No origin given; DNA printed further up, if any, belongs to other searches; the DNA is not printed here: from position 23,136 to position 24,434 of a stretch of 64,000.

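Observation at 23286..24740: Unknown exported His/Met-rich protein co-located with a type-1 copper cupredoxin: candidate new periplasmic copper enzyme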

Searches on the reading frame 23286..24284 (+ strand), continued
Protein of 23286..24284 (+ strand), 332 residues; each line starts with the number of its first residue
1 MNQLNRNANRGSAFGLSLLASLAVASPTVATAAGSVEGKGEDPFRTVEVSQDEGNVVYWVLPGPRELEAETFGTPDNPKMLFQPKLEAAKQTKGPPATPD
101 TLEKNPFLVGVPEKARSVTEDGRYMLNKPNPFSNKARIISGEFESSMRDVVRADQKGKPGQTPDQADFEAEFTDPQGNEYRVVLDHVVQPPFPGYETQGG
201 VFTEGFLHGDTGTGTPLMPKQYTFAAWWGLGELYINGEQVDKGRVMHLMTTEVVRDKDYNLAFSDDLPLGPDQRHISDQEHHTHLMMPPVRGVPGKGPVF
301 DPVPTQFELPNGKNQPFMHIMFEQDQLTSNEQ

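Call 29: search_protein_families(library=pfam, proteins=[L080:512-3157:+, L064:7779-9593:+, L077:2164-3714:+, L072:7344-8708:+, L083:3635-4882:+, L083:5074-6324:+, L045:1751-3133:+, L046:7914-9326:+, L047:2599-4065:+, L060:816-1931:+], max_evalue=0.01)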
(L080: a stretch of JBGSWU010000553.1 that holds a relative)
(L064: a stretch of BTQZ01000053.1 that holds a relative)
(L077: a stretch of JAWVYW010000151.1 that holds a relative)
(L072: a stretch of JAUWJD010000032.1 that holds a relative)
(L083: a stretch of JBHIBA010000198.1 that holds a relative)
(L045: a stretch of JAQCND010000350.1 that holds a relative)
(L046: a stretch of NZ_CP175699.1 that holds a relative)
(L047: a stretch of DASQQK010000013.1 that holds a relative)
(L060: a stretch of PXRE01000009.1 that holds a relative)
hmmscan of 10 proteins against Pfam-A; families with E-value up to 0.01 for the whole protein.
L080:512-3157:+ (881 aa): 0 families

L064:7779-9593:+ (604 aa): 2 families
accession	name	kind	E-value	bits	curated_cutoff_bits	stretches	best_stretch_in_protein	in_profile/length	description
PF18906.5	Phage_tube_2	-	0.0041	17.2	27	0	127-195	187-247/266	Phage tail tube protein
PF22444.1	PaaX-like_Fer-like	-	0.0094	16.2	26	0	131-151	17-37/44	PaaX-like, ferredoxin-like domain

L077:2164-3714:+ (516 aa): 0 families

L072:7344-8708:+ (454 aa): 1 family
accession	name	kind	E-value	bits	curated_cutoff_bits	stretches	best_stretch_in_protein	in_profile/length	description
PF01476.26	LysM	-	0.0012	19.2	20.9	0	138-195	1-43/43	LysM domain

L083:3635-4882:+ (415 aa): 0 families

L083:5074-6324:+ (416 aa): 5 families
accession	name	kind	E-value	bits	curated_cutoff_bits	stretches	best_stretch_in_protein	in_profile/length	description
PF00034.26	Cytochrom_C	-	5e-17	63.4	21.3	2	151-248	1-88/90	Cytochrome c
PF13442.11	Cytochrome_CBB3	-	4.1e-12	46.7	27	0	150-246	2-68/68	Cytochrome C oxidase, cbb3-type, subunit III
PF00127.26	Copper-bind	-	0.0013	19.6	21.2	1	45-128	6-97/99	Copper binding proteins, plastocyanin/azurin family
PF18509.6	MCR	-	0.0016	18.4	30.4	0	290-300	19-29/30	Magnetochrome domain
PF13473.12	Cupredoxin_1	-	0.0047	17.4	27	0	34-80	13-61/104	Cupredoxin-like domain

L045:1751-3133:+ (460 aa): 0 families

L046:7914-9326:+ (470 aa): 4 families
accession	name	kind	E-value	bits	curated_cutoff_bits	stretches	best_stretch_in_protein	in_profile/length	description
PF13473.12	Cupredoxin_1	-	1.8e-10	41.2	27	1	363-456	16-104/104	Cupredoxin-like domain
PF00127.26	Copper-bind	-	6.3e-09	36.6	21.2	1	374-457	9-99/99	Copper binding proteins, plastocyanin/azurin family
PF07731.20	Cu-oxidase_2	-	7.6e-06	26.2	20.4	1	415-459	92-136/137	Multicopper oxidase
PF07732.21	Cu-oxidase_3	-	0.0036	17.8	21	0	403-459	60-117/119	Multicopper oxidase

L047:2599-4065:+ (488 aa): 4 families
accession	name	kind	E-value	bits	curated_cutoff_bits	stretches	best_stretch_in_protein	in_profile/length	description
PF13473.12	Cupredoxin_1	-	4.3e-13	49.6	27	1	395-475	17-96/104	Cupredoxin-like domain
PF07731.20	Cu-oxidase_2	-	0.00021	21.5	20.4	0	449-485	95-131/137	Multicopper oxidase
PF00127.26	Copper-bind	-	0.00061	20.6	21.2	1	402-486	6-97/99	Copper binding proteins, plastocyanin/azurin family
PF07732.21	Cu-oxidase_3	-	0.0011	19.5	21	1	415-487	29-114/119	Multicopper oxidase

L060:816-1931:+ (371 aa): 0 families
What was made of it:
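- In a Nitrospinota locus the downstream partner is a cupredoxin-dihaem fusion (call 29).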

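Call 35: search_protein_families(library=pfam, alignment_id=A3, max_evalue=0.00001)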
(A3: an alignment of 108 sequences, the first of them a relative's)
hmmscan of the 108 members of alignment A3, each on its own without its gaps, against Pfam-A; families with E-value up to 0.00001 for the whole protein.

A. member 1, L050:1-851:- (283 aa): 2 families
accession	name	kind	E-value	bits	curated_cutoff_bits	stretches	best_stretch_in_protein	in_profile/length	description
PF00005.33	ABC_tran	-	5.4e-28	98.7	25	1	28-186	2-137/137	ABC transporter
PF08352.17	oligo_HPY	-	4.4e-09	37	27.1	1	237-281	1-44/65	Oligopeptide/dipeptide transporter, C-terminal region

B. families by the number of members that match (of 108 scanned): 129 families (the first 25 are shown)
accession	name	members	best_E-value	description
PF00005.33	ABC_tran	4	9e-48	ABC transporter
PF00291.31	PALP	3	5.7e-75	Pyridoxal-phosphate dependent enzyme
PF00702.32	Hydrolase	3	1.4e-19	haloacid dehalogenase-like hydrolase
PF08352.17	oligo_HPY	3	1.6e-19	Oligopeptide/dipeptide transporter, C-terminal region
PF01790.23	LGT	2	2.1e-71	Prolipoprotein diacylglyceryl transferase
PF00122.25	E1-E2_ATPase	2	1.7e-57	E1-E2 ATPase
PF01266.30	DAO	2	7e-57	FAD dependent oxidoreductase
PF00689.26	Cation_ATPase_C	2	3.9e-55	Cation transporting ATPase, C-terminus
PF07992.20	Pyr_redox_2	2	1.3e-46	Pyridine nucleotide-disulphide oxidoreductase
PF13847.12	Methyltransf_31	2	1.6e-42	Methyltransferase domain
PF04015.17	DUF362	2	3.9e-37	Domain of unknown function (DUF362)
PF00441.29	Acyl-CoA_dh_1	2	9.3e-36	Acyl-CoA dehydrogenase, C-terminal domain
PF07690.21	MFS_1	2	2.1e-26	Major Facilitator Superfamily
PF13649.12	Methyltransf_25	2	2e-24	Methyltransferase domain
PF13246.12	Cation_ATPase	2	4.3e-24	Cation transport ATPase (P-type)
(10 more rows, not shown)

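Call 37: find_homologous_proteins(query=L058:3391-4254:+, max_evalue=0.001)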
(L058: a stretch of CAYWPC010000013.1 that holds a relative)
Query L058:3391-4254:+ (287 aa): 147 proteins with E <= 0.001 among 5344 candidates; the best 120 are listed.
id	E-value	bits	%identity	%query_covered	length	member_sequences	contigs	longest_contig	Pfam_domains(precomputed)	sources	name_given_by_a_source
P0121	4.3e-189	645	100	100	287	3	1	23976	-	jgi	-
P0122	3.2e-168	576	89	99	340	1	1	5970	-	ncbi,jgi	-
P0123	5.7e-134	464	73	100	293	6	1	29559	-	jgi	-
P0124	7.5e-134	464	73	100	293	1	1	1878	-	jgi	-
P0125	4.3e-133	461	72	100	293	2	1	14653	-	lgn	-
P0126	1.9e-129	449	73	99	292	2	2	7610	-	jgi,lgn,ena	-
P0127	2.7e-125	436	69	99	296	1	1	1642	-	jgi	jgi:hypothetical protein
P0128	4.4e-125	435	68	100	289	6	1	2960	-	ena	-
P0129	2.9e-123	429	68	100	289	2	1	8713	-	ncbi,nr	ncbi:MAG: hypothetical protein GWP18_00440 [Proteobacteria bacterium]|nr:hypothetical protein [Pseud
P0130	1.0e-122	427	66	99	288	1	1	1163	-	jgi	-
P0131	2.6e-122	426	66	99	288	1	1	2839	-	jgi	-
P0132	1.9e-120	420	68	100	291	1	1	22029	-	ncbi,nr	ncbi:MAG: hypothetical protein BMS9Abin20_0320 [Acidimicrobiia bacterium]|nr:MAG: hypothetical prote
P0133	1.9e-117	410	66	100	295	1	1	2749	-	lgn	-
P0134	5.1e-115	402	63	99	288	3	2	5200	-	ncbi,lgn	-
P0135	5.6e-115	402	64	100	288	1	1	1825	-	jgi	-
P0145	1.5e-108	381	63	99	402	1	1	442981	-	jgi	jgi:hypothetical protein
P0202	9.8e-47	178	34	64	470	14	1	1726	-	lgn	-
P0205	5.0e-45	172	36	64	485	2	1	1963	-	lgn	-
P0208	8.0e-44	168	33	64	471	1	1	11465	-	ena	-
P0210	4.5e-43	166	36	64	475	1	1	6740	-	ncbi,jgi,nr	ncbi:MAG: hypothetical protein GXO87_05925 [Chlorobi bacterium]|nr:hypothetical protein [Chlorobiota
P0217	3.6e-38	150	39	80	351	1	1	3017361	-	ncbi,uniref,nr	ncbi:hypothetical protein [Halorussus pelagicus]|uniref:hypothetical protein n=1 Tax=Halorussus pela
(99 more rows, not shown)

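Call 41: search_protein_representatives(alignment_id=A2)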
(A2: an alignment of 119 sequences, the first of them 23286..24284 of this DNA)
Query: 119 sequences, 331 profile positions. Proteins with E-value up to 0.001 (for the whole library): 355; up to 1e-10: 178; up to 1e-30: 89. The best 150 are listed.
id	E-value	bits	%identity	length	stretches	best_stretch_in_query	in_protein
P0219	5.2e-217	735.5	-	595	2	37-330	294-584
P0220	1.3e-200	681.6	-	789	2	42-330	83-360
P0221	7.5e-193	656.1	-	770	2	42-330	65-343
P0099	1.4e-159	546.7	-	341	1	6-330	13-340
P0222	8.2e-145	498.2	-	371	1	40-329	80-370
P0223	3.4e-119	414.0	-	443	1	32-330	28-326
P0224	3.8e-115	400.6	-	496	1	22-330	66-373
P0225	2.5e-114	397.9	-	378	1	39-330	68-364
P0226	2.9e-112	391.2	-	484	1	21-330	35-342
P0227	3.8e-110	384.2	-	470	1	35-330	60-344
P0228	6.2e-104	363.8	-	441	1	17-330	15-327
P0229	2.6e-103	361.8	-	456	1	29-329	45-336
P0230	2.7e-102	358.4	-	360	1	16-330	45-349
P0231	3.7e-102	357.9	-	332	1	33-330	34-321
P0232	1.1e-100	353.2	-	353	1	40-330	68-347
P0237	1.1e-96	340.0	-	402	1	19-330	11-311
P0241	3.2e-95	335.2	-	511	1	32-330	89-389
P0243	3.4e-89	315.3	-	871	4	107-326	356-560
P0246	1.9e-87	309.6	-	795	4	108-324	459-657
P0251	2.4e-76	273.1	-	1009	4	110-329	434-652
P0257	8.6e-67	241.7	-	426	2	33-255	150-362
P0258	1.3e-65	237.8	-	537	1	36-330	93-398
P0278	6.2e-47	176.4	-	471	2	111-329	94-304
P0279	1.5e-46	175.2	-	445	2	108-325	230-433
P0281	7.2e-46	172.9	-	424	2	111-326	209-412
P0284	2.1e-44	168.1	-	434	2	108-326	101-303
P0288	3.0e-42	161.0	-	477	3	130-326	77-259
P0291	3.0e-40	154.5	-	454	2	108-328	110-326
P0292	1.9e-39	151.8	-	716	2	110-326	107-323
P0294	1.3e-38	149.1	-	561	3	130-329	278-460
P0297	7.6e-38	146.6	-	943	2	106-329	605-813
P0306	1.2e-29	119.6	-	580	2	130-325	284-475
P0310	2.5e-28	115.3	-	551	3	122-310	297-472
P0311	4.1e-28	114.6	-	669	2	107-326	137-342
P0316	6.7e-25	104.0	-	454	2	106-329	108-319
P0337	2.3e-19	85.8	-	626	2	200-303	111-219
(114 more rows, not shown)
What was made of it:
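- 23286..24284 (+): Gene for X: a 332-aa exported, Cys-free, mostly beta protein of an undescribed family, the putative catalytic redox subunit. 355 clusters in an exhaustive HMM search (call 41).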

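Call 42: search_protein_families(library=pfam, proteins=[P0220, P0221, P0243, P0246, P0251, P0297, P0292, P0311, P0337, P0306], max_evalue=0.001)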
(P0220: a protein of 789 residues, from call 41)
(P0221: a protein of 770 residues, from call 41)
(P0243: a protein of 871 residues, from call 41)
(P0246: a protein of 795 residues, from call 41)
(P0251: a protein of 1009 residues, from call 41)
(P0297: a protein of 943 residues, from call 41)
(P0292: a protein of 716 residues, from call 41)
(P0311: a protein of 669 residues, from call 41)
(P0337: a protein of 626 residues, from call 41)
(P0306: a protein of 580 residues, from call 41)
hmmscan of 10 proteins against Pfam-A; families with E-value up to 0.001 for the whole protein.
P0220 (789 aa): 2 families
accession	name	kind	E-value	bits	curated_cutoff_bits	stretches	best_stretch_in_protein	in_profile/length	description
PF00127.26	Copper-bind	-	7.5e-09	36.3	21.2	1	692-789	2-99/99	Copper binding proteins, plastocyanin/azurin family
PF13473.12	Cupredoxin_1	-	8.3e-05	23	27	1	690-788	18-104/104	Cupredoxin-like domain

P0221 (770 aa): 2 families
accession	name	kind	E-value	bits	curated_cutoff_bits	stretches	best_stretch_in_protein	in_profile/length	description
PF13473.12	Cupredoxin_1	-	5.3e-10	39.7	27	1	678-758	21-99/104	Cupredoxin-like domain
PF00127.26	Copper-bind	-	2e-09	38.2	21.2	1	680-765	5-97/99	Copper binding proteins, plastocyanin/azurin family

P0243 (871 aa): 0 families

P0246 (795 aa): 2 families
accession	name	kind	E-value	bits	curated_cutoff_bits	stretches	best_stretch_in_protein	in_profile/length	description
PF00127.26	Copper-bind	-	1.2e-10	42.1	21.2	1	704-792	6-98/99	Copper binding proteins, plastocyanin/azurin family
PF13473.12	Cupredoxin_1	-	0.00061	20.2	27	0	697-792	17-104/104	Cupredoxin-like domain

P0251 (1009 aa): 2 families
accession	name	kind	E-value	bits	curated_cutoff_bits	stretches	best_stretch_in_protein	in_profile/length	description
PF13442.11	Cytochrome_CBB3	-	5.6e-29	100.7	27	2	680-747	3-66/68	Cytochrome C oxidase, cbb3-type, subunit III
PF00034.26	Cytochrom_C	-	2.2e-12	48.5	21.3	2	802-875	2-90/90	Cytochrome c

P0297 (943 aa): 7 families
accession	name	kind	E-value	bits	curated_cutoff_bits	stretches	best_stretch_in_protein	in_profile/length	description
PF01011.28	PQQ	-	5.7e-44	151.2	26.7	2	206-358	185-337/595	Glucose/ethanol/alcohol dehydrogenase, beta-propeller domain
PF13360.13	PQQ_2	-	1.9e-36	126.3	27.6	3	154-370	7-156/233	Outer membrane protein assembly factor BamB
PF13570.13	Beta-prop_ACSF4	-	2.9e-19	70.1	133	1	320-516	8-193/329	Beta-alanine-activating enzyme, beta-propeller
PF00127.26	Copper-bind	-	7.1e-10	39.6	21.2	1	853-941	6-98/99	Copper binding proteins, plastocyanin/azurin family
PF13473.12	Cupredoxin_1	-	3e-05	24.4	27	1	843-939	14-102/104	Cupredoxin-like domain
PF25293.1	Beta-prop_EMC1_N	-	0.00023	21.4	34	0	328-379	27-79/219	EMC1 N-terminal beta-propeller domain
PF23727.1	Beta-prop_FAM234A_B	-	0.00054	19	26.4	0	335-369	92-126/467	FAM234A/B beta-propeller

P0292 (716 aa): 3 families
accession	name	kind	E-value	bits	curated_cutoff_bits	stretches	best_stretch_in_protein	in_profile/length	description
PF13442.11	Cytochrome_CBB3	-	1.5e-39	134.6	27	3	387-453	4-66/68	Cytochrome C oxidase, cbb3-type, subunit III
PF00034.26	Cytochrom_C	-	1.1e-23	84.8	21.3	3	632-706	1-89/90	Cytochrome c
PF14495.11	Cytochrom_C550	-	0.0009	19.4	27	0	485-517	10-42/136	Cytochrome c-550 domain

P0311 (669 aa): 2 families
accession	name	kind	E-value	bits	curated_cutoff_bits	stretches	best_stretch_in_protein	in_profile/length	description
PF00127.26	Copper-bind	-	1.8e-13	51.2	21.2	1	574-664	11-99/99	Copper binding proteins, plastocyanin/azurin family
PF13473.12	Cupredoxin_1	-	7e-05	23.2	27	1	559-663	13-104/104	Cupredoxin-like domain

P0337 (626 aa): 2 families
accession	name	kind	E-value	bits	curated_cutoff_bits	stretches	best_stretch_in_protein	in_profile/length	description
PF10779.14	XhlA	-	6.1e-05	23.5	34.7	0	436-475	2-41/67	Haemolysin XhlA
PF10473.14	CENP-F_leu_zip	-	0.00085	19.8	34.5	1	494-590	24-120/140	Leucine-rich repeats of kinetochore protein Cenp-F/LEK1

P0306 (580 aa): 2 families
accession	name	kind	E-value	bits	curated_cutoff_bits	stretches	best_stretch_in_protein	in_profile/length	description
PF18962.6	Por_Secre_tail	-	1.9e-06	28.5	27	1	504-577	3-74/75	Secretion system C-terminal sorting domain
PF13860.13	FlgD_ig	-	0.00094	19.6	27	0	515-561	17-63/79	FlgD Ig-like domain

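Call 44: list_cluster_members(proteins=[P0030, P0039, P0098, P0217, P0019])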
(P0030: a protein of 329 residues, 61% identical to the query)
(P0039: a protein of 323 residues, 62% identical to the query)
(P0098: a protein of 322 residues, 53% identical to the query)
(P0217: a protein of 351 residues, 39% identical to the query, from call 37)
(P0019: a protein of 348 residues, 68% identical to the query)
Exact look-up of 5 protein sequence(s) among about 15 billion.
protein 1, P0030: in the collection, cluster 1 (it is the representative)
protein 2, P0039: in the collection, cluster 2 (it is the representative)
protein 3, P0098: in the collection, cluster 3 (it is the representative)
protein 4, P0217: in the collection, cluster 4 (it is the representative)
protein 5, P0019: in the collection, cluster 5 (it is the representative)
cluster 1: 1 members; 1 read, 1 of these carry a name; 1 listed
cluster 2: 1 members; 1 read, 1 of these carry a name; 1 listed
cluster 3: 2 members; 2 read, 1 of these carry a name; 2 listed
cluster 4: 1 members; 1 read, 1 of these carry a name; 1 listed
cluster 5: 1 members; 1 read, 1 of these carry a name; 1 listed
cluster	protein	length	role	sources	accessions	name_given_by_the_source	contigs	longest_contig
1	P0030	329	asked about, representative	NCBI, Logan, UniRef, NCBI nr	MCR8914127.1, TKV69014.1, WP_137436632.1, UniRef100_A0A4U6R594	hypothetical protein FDP08_13390 [Marinobacter panjinensis] | Uncharacterized protein n=1 Tax=Marinobacter panjinensis TaxID=2576384 ... | hypothetical protein [Marinobacter panjinensis]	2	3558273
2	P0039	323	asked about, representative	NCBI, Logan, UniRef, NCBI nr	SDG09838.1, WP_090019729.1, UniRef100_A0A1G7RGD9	hypothetical protein SAMN05216241_105123 [Limimonas halophila] | Uncharacterized protein n=1 Tax=Limimonas halophila TaxID=1082479 RepID=A0A1G7RGD9_9PROT | hypothetical protein [Limimonas halophila]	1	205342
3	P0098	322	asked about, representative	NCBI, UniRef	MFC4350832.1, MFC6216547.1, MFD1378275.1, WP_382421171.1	hypothetical protein ACFOW6_04660 [Fodinicurvata halophila] | Uncharacterized protein n=1 Tax=Fodinicurvata halophila TaxID=1419723 ...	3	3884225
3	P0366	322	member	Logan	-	-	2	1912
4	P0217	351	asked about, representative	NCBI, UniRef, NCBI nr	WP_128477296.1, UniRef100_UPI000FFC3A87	hypothetical protein [Halorussus pelagicus] | hypothetical protein n=1 Tax=Halorussus pelagicus TaxID=2505977 RepID=UPI000FFC3A87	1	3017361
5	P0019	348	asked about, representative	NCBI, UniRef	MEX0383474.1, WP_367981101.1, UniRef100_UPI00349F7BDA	hypothetical protein V6X02_09120 [Spiribacter sp. 1M153] | hypothetical protein n=1 Tax=Spiribacter roseus TaxID=1855875 RepID=UPI00349F7BDA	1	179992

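Call 50: search_protein_families(library=pfam, alignment_id=A4, max_evalue=0.0001)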
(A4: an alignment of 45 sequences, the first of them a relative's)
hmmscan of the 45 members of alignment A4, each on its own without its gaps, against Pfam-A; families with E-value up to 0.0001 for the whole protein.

A. member 1, P0219 (595 aa): 0 families

B. families by the number of members that match (of 45 scanned): 20 families
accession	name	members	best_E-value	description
PF00127.26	Copper-bind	22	1.8e-13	Copper binding proteins, plastocyanin/azurin family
PF13473.12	Cupredoxin_1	20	7.2e-17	Cupredoxin-like domain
PF07731.20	Cu-oxidase_2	8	5.8e-08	Multicopper oxidase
PF00034.26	Cytochrom_C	3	1.1e-23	Cytochrome c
PF13442.11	Cytochrome_CBB3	2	1.5e-39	Cytochrome C oxidase, cbb3-type, subunit III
PF18962.6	Por_Secre_tail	2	1.6e-09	Secretion system C-terminal sorting domain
PF07732.21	Cu-oxidase_3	2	6.1e-07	Multicopper oxidase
PF01011.28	PQQ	1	5.7e-44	Glucose/ethanol/alcohol dehydrogenase, beta-propeller domain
PF13360.13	PQQ_2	1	1.9e-36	Outer membrane protein assembly factor BamB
PF13570.13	Beta-prop_ACSF4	1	2.9e-19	Beta-alanine-activating enzyme, beta-propeller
PF00395.25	SLH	1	1.3e-18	S-layer homology domain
PF13860.13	FlgD_ig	1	2.5e-07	FlgD Ig-like domain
PF14362.11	DUF4407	1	5.8e-06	Domain of unknown function (DUF4407)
PF02183.23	HALZ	1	1.7e-05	Homeobox associated leucine zipper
PF00080.25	Sod_Cu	1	3.7e-05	Copper/zinc superoxide dismutase (SODC)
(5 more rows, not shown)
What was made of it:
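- Among 45 members of at least 400 aa, 22 carry cupredoxin domains, 3 carry cytochrome c, and 1 carries a PQQ propeller plus a cupredoxin (calls 42, 50).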
